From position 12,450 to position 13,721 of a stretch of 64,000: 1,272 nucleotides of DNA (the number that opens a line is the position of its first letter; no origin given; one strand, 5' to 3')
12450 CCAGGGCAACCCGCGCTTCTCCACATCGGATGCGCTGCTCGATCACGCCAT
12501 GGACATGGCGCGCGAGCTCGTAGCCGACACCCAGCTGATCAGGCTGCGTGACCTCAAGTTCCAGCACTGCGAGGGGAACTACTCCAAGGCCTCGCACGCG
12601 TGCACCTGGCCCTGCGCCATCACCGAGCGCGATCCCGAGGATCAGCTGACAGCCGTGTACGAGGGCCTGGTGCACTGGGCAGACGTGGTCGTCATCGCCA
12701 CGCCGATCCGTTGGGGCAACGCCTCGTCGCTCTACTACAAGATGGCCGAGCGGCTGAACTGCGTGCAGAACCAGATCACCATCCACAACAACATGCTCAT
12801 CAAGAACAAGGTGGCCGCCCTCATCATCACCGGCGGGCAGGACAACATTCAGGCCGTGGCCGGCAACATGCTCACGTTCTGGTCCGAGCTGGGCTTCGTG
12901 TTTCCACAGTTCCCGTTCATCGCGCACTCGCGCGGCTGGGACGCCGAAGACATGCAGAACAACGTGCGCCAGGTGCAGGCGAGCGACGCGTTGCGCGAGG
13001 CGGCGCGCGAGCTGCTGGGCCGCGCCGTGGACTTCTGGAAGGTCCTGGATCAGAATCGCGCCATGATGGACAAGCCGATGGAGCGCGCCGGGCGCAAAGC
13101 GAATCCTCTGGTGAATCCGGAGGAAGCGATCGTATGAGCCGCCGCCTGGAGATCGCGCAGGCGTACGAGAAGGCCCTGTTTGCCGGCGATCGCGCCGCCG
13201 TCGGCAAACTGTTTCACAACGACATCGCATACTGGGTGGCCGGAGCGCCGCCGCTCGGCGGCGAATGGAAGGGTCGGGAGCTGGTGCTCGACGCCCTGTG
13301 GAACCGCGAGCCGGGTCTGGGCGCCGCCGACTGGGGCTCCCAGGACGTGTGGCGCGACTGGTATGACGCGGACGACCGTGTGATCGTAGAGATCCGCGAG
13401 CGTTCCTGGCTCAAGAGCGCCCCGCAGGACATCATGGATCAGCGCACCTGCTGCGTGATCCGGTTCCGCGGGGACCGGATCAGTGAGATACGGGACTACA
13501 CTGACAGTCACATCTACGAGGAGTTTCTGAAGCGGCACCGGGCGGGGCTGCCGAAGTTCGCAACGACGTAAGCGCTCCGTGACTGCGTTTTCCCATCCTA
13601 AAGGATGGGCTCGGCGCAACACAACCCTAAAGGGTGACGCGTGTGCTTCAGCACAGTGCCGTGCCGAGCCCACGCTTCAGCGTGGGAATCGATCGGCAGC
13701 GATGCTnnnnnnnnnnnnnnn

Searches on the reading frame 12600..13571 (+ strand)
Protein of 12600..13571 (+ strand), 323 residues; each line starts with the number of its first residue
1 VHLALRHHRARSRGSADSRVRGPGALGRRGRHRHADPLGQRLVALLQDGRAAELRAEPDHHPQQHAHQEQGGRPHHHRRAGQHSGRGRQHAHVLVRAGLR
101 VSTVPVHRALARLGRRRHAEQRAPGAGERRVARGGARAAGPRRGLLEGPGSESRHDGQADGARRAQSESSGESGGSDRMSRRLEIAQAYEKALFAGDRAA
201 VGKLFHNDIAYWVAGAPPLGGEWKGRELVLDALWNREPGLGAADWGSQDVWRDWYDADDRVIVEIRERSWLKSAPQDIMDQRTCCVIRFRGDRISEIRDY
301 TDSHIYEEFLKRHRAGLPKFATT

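Call 10: search_protein_families(library=pfam, proteins=[window:12600-13571:+], max_evalue=0.01)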
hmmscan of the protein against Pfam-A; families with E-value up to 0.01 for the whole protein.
window:12600-13571:+ (323 aa): 1 family
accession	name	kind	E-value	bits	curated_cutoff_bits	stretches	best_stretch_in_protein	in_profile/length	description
PF12680.13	SnoaL_2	-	2.3e-05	25.3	27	1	187-296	2-101/102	SnoaL-like domain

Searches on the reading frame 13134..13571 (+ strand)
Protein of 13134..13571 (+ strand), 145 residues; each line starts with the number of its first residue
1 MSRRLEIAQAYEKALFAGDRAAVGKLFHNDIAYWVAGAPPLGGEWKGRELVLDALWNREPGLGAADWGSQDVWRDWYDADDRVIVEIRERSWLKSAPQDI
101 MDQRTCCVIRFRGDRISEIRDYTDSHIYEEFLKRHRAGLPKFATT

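Call 29: search_protein_families(library=pfam, proteins=[window:13134-13571:+], max_evalue=0.01)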
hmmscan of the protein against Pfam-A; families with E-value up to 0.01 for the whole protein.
window:13134-13571:+ (145 aa): 1 family
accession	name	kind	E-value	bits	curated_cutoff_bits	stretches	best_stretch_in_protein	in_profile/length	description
PF12680.13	SnoaL_2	-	2.2e-06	28.6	27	1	9-118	2-101/102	SnoaL-like domain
